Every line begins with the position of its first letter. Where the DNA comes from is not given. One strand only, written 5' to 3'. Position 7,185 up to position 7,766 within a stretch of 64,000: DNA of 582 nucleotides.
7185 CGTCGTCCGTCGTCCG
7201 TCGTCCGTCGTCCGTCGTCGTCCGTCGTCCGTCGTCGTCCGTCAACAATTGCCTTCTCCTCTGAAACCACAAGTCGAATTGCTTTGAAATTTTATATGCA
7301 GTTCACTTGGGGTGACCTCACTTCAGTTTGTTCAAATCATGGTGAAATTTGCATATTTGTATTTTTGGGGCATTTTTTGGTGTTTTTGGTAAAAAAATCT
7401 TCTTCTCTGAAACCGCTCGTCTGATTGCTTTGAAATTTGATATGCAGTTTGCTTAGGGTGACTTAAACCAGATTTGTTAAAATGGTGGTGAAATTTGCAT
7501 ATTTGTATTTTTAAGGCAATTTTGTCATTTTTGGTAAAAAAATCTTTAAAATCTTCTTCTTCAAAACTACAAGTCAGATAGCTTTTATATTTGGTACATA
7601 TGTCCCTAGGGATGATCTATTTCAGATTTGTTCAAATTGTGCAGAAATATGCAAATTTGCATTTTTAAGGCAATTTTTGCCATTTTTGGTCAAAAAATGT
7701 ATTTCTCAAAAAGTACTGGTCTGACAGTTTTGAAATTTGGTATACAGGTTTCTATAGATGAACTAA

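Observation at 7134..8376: Related non-autonomous families A and B carry internal satellites and microsatellites and start with hairpin-forming TAGCTC termini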

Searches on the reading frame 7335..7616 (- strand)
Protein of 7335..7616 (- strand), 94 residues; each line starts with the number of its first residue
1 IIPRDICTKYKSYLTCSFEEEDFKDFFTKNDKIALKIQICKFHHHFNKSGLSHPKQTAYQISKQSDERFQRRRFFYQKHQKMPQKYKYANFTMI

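Call 56: find_homologous_proteins(query=window:7335-7616:-, max_evalue=0.01)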
Query seq(94 aa): no candidate shares three 5-residue words with the query. No homologue found.
